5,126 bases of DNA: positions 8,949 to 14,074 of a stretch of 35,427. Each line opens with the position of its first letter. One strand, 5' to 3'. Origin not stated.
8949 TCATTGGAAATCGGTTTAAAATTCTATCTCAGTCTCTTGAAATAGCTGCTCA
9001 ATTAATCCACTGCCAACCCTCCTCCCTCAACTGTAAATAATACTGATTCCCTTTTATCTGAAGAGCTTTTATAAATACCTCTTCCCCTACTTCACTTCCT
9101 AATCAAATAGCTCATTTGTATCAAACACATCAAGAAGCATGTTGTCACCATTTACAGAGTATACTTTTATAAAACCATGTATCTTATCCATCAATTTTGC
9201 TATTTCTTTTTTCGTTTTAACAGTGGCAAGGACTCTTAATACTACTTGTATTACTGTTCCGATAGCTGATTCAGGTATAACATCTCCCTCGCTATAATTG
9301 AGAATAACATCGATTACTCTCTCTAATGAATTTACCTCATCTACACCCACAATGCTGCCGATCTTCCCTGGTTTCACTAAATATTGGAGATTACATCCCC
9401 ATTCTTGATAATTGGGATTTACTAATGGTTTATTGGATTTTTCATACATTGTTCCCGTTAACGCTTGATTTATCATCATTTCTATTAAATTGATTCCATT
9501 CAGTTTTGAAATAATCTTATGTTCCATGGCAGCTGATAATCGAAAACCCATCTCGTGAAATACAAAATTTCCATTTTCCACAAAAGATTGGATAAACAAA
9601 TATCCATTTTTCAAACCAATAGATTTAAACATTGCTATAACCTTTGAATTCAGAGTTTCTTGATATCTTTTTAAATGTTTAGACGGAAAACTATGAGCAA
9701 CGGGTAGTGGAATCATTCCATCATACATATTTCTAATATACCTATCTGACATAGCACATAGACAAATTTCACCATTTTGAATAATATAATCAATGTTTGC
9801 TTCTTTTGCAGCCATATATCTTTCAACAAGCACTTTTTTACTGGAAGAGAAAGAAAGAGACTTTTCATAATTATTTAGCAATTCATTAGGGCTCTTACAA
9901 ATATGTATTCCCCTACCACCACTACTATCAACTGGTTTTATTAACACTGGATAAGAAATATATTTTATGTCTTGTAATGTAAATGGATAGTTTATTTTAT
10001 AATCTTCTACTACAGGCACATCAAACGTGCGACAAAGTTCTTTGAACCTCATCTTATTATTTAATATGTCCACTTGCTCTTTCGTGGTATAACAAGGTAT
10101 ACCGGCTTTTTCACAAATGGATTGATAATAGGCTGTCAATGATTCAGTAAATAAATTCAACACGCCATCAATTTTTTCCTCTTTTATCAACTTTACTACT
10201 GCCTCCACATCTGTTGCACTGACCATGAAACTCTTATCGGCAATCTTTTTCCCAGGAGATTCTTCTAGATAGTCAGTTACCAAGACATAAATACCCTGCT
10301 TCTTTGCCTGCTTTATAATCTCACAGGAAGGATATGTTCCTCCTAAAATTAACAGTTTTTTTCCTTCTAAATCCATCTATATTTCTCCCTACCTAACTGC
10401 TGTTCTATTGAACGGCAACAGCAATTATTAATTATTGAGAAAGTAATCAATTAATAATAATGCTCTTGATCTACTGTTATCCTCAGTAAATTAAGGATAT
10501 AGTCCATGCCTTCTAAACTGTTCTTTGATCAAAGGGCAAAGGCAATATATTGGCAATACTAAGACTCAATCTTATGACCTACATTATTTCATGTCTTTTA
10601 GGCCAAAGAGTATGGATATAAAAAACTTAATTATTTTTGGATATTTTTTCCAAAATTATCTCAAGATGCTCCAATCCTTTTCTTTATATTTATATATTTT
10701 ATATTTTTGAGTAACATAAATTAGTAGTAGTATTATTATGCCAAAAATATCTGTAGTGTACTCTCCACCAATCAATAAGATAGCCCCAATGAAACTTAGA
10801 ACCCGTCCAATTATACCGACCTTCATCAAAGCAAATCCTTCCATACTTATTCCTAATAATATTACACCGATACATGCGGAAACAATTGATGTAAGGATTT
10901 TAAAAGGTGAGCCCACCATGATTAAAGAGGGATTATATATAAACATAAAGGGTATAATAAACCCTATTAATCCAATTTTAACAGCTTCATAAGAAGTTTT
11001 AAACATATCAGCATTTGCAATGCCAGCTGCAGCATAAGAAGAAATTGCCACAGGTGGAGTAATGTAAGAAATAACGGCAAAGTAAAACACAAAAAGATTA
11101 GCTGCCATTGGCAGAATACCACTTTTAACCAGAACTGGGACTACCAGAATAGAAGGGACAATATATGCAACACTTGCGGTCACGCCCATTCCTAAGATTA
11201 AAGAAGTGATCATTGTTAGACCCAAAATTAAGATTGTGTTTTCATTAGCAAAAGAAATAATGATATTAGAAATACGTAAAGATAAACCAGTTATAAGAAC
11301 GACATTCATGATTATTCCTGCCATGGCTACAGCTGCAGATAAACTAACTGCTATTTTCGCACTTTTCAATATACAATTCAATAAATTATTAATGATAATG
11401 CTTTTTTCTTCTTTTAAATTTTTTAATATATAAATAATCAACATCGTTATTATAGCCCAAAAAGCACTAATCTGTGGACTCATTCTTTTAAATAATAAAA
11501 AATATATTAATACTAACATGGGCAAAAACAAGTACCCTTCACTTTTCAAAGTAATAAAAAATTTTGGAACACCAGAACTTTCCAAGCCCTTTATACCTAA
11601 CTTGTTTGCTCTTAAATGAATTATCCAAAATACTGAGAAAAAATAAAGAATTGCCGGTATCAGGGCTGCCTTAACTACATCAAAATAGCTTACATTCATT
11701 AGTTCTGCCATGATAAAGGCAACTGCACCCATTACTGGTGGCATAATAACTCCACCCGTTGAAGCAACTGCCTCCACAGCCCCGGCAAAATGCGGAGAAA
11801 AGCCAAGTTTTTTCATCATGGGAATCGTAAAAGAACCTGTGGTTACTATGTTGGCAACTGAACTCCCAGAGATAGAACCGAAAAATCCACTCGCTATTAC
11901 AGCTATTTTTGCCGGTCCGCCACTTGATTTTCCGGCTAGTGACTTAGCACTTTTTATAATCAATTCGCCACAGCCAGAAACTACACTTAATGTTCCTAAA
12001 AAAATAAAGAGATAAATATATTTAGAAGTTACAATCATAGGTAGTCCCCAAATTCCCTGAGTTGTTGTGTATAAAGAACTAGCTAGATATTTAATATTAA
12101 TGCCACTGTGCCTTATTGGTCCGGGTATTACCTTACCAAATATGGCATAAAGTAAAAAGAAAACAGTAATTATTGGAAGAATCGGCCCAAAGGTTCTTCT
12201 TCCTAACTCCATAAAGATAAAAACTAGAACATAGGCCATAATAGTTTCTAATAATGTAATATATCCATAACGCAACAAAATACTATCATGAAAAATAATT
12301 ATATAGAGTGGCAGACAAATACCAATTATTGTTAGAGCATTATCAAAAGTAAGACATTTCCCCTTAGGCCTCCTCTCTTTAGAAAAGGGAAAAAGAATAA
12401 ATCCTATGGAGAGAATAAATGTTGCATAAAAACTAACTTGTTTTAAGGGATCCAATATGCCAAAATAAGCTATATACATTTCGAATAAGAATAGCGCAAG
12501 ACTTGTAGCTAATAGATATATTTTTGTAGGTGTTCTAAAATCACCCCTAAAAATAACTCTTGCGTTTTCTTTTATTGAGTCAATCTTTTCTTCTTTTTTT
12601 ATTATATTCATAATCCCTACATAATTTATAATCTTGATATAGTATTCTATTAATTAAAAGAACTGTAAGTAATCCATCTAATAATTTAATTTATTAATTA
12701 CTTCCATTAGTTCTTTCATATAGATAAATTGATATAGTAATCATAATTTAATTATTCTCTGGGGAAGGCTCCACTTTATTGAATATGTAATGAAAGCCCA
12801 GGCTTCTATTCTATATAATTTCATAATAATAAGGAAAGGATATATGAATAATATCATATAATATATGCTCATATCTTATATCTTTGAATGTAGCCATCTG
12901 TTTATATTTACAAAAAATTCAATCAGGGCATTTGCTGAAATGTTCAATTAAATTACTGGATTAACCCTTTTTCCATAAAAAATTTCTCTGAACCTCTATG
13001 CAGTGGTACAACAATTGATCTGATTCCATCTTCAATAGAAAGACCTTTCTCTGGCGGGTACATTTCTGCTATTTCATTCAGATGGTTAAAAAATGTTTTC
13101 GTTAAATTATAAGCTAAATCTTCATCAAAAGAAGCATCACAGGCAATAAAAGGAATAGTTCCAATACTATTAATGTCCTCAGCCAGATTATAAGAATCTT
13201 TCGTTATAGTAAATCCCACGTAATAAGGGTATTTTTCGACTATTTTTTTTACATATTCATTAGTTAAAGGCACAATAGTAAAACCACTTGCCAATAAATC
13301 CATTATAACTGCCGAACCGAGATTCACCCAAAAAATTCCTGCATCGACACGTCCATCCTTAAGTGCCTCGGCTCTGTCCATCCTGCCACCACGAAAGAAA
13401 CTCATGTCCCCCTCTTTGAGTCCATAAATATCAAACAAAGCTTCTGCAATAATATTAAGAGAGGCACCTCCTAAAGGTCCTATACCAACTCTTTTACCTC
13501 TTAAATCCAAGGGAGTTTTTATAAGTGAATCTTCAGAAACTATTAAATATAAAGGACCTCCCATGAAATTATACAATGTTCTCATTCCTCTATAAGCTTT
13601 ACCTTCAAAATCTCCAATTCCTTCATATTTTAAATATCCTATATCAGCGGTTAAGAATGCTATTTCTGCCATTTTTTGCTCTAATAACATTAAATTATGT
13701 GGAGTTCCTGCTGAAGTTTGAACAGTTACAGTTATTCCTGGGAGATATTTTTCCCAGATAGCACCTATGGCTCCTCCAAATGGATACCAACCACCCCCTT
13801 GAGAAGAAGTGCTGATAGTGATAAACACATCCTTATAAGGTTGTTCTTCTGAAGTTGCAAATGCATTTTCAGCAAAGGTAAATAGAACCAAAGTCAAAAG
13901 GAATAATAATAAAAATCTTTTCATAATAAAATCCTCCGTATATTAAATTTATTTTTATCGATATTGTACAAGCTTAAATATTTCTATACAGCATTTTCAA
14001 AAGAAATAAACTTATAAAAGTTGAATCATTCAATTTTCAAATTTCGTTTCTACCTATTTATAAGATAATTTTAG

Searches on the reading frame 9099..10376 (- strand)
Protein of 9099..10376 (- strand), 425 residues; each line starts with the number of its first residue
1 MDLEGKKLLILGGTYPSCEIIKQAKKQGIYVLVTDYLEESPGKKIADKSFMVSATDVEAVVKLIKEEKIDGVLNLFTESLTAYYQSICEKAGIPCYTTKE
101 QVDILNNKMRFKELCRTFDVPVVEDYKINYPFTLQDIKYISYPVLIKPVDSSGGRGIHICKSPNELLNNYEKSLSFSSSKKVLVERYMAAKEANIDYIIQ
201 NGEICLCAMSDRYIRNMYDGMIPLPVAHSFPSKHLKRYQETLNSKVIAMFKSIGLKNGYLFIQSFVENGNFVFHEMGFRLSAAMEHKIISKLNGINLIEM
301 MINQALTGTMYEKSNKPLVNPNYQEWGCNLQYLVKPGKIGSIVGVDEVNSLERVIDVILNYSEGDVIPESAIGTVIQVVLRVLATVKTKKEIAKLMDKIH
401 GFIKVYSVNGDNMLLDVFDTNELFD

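Call 4: search_protein_families(library=pfam, proteins=[window:9099-10376:-], max_evalue=0.01)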
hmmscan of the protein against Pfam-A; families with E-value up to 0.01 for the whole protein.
window:9099-10376:- (425 aa): 8 families
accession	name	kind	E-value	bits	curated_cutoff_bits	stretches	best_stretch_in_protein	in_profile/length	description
PF02786.22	CPSase_L_D2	-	1.7e-15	57.6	19.8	1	108-307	2-205/211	Carbamoyl-phosphate synthase L chain, ATP binding domain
PF07478.18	Dala_Dala_lig_C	-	5.5e-10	39.5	24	1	136-255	31-151/204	D-ala D-ala ligase C-terminus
PF21360.3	PylC-like_N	-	1.7e-06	28.5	27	1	10-82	3-80/96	PylC-like, N-terminal domain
PF13535.11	ATP-grasp_4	-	2e-06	27.9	27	1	140-272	1-144/160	ATP-grasp domain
PF14397.11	ATPgrasp_ST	-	3.4e-05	23.6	31.4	1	96-180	10-101/278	Sugar-transfer associated ATP-grasp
PF02571.20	CbiJ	-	0.00025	21.1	28.6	1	7-97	1-95/234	Precorrin-6x reductase CbiJ/CobK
PF02655.19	ATP-grasp_3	-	0.0003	21.3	23.2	1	125-221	13-107/160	ATP-grasp domain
PF18603.7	LAL_C2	-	0.0011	19.6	29.4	1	335-368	7-40/78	L-amino acid ligase C-terminal domain 2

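Call 5: search_protein_families(library=ncbifam, proteins=[window:9099-10376:-], max_evalue=0.01)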
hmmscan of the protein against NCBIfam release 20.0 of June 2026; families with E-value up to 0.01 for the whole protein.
window:9099-10376:- (425 aa): 45 families (the best 25 are shown)
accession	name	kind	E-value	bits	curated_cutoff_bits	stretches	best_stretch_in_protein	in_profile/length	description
TIGR01369.1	CPSaseII_lrg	equivalog_domain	4.2e-22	77.6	1027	1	45-315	607-874/1052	carbamoyl-phosphate synthase (glutamine-hydrolyzing) large subunit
NF003671.0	PRK05294.1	equivalog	2.3e-16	58.6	599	1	45-313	604-869/1058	carbamoyl-phosphate synthase large subunit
NF006766.0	PRK09288.1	equivalog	1.3e-15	57.1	339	1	5-188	12-198/396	formate-dependent phosphoribosylglycinamide formyltransferase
NF002563.0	PRK02186.1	subfamily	2.5e-15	55.8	625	1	53-309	54-305/890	argininosuccinate lyase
TIGR03909.1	pyrrolys_PylC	equivalog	2.6e-15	56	248.3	1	9-313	3-286/374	3-methylornithine--L-lysine ligase PylC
TIGR01142.1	purT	equivalog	3.6e-14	52.4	502.15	1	7-189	1-186/380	phosphoribosylglycinamide formyltransferase 2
NF006406.0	PRK08654.1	equivalog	6.2e-13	48.1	739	1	23-309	34-319/499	acetyl-CoA carboxylase biotin carboxylase subunit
NF004085.0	PRK05586.1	equivalog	7.3e-13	48.2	723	1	63-307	72-318/448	acetyl-CoA carboxylase biotin carboxylase subunit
NF053643.1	Ddl_archaea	equivalog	6e-12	45.2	500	1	20-205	14-197/367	putative pseudomurein biosynthesis ATP-grasp protein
NF006287.0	PRK08463.1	equivalog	1.1e-11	44.3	775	1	44-305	43-316/479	acetyl-CoA carboxylase subunit A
NF009402.0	PRK12767.1-1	equivalog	2e-11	43.3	218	1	11-313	8-306/329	carbamoyl phosphate synthase-like protein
NF005525.0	PRK07178.1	equivalog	2.6e-11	42.8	768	1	79-306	85-315/471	acetyl-CoA carboxylase biotin carboxylase subunit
TIGR01205.1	D_ala_D_alaTIGR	subfamily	2.8e-11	43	245.65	1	104-202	103-205/318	D-alanine--D-alanine ligase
NF009554.0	PRK12999.1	equivalog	3e-11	41.9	965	1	55-312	65-327/1147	pyruvate carboxylase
NF002527.0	PRK01966.1-3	equivalog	4.9e-11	42.4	310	1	85-209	95-222/332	D-alanine--D-alanine ligase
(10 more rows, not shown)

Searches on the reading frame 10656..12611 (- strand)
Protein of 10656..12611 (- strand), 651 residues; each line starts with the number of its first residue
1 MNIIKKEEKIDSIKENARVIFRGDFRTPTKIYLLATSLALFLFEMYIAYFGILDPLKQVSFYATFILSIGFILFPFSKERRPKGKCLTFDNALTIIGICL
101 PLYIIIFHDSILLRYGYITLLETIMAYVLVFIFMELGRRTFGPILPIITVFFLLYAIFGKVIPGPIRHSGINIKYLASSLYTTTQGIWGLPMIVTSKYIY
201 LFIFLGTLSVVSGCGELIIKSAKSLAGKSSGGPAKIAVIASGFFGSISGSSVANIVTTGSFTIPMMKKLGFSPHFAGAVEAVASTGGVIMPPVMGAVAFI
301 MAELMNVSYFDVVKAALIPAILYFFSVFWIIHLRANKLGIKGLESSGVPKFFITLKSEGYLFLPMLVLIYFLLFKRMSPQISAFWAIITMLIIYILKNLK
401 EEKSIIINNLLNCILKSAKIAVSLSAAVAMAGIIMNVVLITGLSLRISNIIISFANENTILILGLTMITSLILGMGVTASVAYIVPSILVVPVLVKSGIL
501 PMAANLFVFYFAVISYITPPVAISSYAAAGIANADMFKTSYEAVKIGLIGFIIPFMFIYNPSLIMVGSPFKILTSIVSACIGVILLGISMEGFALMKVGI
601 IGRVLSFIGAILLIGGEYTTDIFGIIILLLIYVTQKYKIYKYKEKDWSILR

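Call 4: search_protein_families(library=pfam, proteins=[window:10656-12611:-], max_evalue=0.01)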
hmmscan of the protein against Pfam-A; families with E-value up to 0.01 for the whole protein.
window:10656-12611:- (651 aa): 1 family
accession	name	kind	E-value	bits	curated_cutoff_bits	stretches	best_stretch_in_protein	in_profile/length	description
PF06808.19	DctM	-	8.3e-79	265.8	23.8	1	129-568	2-409/413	Tripartite ATP-independent periplasmic transporter, DctM component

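Call 5: search_protein_families(library=ncbifam, proteins=[window:10656-12611:-], max_evalue=0.01)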
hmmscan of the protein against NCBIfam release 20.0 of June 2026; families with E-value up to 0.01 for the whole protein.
window:10656-12611:- (651 aa): 3 families
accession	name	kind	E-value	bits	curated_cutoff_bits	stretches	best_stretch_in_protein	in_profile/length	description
TIGR02123.1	TRAP_fused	subfamily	5.4e-180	600.1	320.65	1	33-637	5-610/615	TRAP transporter fused permease subunit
TIGR00786.1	dctM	subfamily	4.9e-28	98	268.45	1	200-564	44-401/405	TRAP transporter large permease subunit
NF011634.1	PRK15060.1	equivalog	1.1e-09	37.8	800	1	199-566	59-419/425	2,3-diketo-L-gulonate TRAP transporter large permease YiaN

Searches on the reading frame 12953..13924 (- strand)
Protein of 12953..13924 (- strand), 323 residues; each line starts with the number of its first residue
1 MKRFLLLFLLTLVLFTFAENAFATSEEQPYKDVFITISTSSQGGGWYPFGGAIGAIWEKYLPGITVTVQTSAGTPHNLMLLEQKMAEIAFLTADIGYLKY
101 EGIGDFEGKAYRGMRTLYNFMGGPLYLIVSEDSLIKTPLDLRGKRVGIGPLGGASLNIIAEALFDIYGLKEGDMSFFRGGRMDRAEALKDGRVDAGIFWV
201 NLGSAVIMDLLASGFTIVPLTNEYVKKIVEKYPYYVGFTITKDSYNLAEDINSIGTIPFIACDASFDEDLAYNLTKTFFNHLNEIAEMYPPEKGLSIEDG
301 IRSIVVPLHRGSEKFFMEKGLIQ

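Call 4: search_protein_families(library=pfam, proteins=[window:12953-13924:-], max_evalue=0.01)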
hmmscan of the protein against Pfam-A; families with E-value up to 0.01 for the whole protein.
window:12953-13924:- (323 aa): 3 families
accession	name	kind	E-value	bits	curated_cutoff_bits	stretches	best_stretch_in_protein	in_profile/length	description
PF16868.10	NMT1_3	-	8.2e-61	206.6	27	1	37-320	1-289/289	NMT1-like family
PF09084.16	NMT1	-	4.7e-07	30.4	20.5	1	126-200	76-148/216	NMT1/THI5 like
PF12974.12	Phosphonate-bd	-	0.0069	16.2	27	0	126-198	88-162/242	ABC transporter, phosphonate, periplasmic substrate-binding protein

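Call 5: search_protein_families(library=ncbifam, proteins=[window:12953-13924:-], max_evalue=0.01)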
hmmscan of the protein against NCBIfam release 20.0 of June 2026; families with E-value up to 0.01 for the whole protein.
window:12953-13924:- (323 aa): 4 families
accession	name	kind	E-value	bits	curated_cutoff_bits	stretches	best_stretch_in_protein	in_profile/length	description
TIGR02122.1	TRAP_TAXI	subfamily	6.1e-62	209.3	84.35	1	1-320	1-320/320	TAXI family TRAP transporter solute-binding subunit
TIGR01728.1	SsuA_fam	subfamily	0.00015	21.1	163.5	1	127-208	87-166/290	aliphatic sulfonate ABC transporter substrate-binding protein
NF008588.0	PRK11553.1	subfamily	0.00074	18.6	299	1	127-208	113-192/319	aliphatic sulfonate ABC transporter substrate-binding protein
NF040735.1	SBP_SaoX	equivalog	0.0023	17.1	300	1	93-195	51-152/330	ABC transporter substrate-binding subunit SaoX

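Call 44: search_solved_structures(query=window:12953-13924:-, max_evalue=0.001)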
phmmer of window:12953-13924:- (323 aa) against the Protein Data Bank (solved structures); distinct sequences matched with E-value up to 0.001: 8.
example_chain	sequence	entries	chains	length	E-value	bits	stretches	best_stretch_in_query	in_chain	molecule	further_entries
8u79_A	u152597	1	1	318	2.3e-32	115.7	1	33-322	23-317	Immunogenic protein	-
1us4_A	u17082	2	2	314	2.7e-32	115.5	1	33-322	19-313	PUTATIVE GLUR0 LIGAND BINDING CORE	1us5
9oz4_A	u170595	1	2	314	8.7e-32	113.8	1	33-323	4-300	TRAP transporter solute receptor, TAXI family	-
8s4j_A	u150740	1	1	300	5.2e-31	111.3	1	34-322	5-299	TAXI family TRAP transporter solute-binding subunit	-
9ibo_A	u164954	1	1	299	5.4e-31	111.2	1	34-322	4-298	TAXI family TRAP transporter solute-binding subunit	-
4ddd_A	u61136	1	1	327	5.5e-30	107.9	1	18-322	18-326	Immunogenic protein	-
9ibp_A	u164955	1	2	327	2.8e-16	62.9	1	30-321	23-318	Immunogenic protein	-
3qsl_A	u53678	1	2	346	0.00054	22.5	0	135-195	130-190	Putative exported protein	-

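Call 55: find_homologous_proteins(query=window:12953-13924:-, max_evalue=1e-20)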
Query window:12953-13924:- (323 aa): 23 proteins with E <= 1e-20 among 2905 candidates.
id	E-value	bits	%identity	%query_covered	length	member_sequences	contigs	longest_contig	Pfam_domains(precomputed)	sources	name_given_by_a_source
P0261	5.5e-213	724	100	100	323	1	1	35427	PF09084.17,PF16868.11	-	-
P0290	2.7e-185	633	87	100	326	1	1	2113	PF09084.17,PF16868.11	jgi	jgi:TRAP transporter TAXI family solute receptor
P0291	3.0e-133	462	63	100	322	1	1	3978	PF09084.17,PF16868.11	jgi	-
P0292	1.1e-127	444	61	100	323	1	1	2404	PF09084.17,PF16868.11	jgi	-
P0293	9.9e-122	424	58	100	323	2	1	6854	PF09084.17,PF16868.11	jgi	-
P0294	1.9e-118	413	55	94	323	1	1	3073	PF09084.17,PF16868.11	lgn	-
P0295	7.5e-106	372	51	99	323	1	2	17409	PF09084.17,PF16868.11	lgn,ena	-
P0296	2.6e-91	324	46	97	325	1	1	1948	PF09084.17,PF16868.11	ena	-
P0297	8.6e-74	267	43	93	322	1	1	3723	PF09084.17,PF16868.11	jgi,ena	-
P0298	5.7e-35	139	31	91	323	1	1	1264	PF09084.17,PF16868.11,PF12974.13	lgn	-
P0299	1.8e-32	131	28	98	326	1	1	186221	PF04069.18,PF09084.17,PF16868.11,PF12974.13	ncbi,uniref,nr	ncbi:TAXI family TRAP transporter solute-binding subunit [Bacillus sp. CHD6a]|uniref:TAXI family TRA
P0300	1.8e-32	131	28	98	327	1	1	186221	PF04069.18,PF09084.17,PF16868.11,PF12974.13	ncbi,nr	ncbi:C4-dicarboxylate ABC transporter substrate-binding protein [Bacillus sp. CHD6a]|nr:C4-dicarboxy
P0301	2.2e-32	131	31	91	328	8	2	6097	PF09084.17,PF16868.11,PF12974.13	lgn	-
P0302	3.1e-32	130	28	100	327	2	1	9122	PF04069.18,PF09084.17,PF16868.11,PF12974.13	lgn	-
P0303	7.3e-32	129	28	100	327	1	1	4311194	PF04069.18,PF09084.17,PF16868.11,PF12974.13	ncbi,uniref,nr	ncbi:TAXI family TRAP transporter solute-binding subunit [Sutcliffiella horikoshii]|uniref:TAXI fami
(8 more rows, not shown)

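Call 56: find_encoding_contigs(protein=P0295, flank=10000, max_places=2)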
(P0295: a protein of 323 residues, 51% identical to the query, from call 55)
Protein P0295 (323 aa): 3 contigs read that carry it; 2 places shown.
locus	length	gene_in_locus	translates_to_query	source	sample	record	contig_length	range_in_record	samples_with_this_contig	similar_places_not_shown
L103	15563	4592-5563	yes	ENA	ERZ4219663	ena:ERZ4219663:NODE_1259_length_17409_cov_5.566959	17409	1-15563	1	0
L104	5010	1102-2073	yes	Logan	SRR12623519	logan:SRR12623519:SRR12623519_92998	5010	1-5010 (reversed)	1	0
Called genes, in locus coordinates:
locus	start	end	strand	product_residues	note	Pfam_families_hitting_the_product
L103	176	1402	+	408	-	PF00682:HMGL-like, PF22617:HCS_D2 (weak)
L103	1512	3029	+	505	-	PF02550:AcetylCoA_hydro, PF13336:AcetylCoA_hyd_C, PF04223:CitF (weak)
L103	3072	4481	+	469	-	-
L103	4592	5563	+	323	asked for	PF16868:NMT1_3, PF09084:NMT1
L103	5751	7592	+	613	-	PF06808:DctM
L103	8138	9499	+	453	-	PF01979:Amidohydro_1, PF07969:Amidohydro_3 (faint), PF12890:DHOase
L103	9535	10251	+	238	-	PF17645:Amdase, PF01177:Asp_Glu_race (faint)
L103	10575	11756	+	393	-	PF00155:Aminotran_1_2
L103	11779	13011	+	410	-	PF01546:Peptidase_M20, PF07687:M20_dimer (weak)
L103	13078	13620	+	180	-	PF01797:Y1_Tnp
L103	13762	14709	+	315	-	PF02423:OCD_Mu_crystall, PF01488:Shikimate_DH (weak)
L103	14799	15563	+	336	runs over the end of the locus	PF01979:Amidohydro_1, PF07969:Amidohydro_3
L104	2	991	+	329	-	?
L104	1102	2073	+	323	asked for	PF16868:NMT1_3, PF09084:NMT1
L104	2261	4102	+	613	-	PF06808:DctM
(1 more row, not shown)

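Call 57: find_encoding_contigs(protein=P0293, flank=10000, max_places=2)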
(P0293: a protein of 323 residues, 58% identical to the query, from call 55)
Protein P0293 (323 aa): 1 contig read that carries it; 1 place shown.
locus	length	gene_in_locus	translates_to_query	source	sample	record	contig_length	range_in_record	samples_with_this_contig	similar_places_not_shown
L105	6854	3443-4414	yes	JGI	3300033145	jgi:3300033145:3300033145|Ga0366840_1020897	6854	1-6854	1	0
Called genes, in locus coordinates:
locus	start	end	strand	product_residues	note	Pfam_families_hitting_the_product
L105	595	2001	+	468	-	PF01546:Peptidase_M20 (weak)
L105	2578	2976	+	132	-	-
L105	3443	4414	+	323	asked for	PF16868:NMT1_3, PF09084:NMT1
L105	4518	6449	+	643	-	PF06808:DctM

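Call 58: find_encoding_contigs(protein=P0291, flank=10000, max_places=2)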
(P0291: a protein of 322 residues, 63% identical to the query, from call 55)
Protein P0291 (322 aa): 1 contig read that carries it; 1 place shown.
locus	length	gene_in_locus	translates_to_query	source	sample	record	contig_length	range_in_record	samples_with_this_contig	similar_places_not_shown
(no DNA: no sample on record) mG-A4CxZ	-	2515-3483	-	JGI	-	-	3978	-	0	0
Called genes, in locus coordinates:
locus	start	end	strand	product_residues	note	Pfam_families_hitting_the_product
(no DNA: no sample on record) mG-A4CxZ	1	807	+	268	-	?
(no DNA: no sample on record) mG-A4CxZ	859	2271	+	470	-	-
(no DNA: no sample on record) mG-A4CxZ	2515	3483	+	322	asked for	PF16868:NMT1_3, PF09084:NMT1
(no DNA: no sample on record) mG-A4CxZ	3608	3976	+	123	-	?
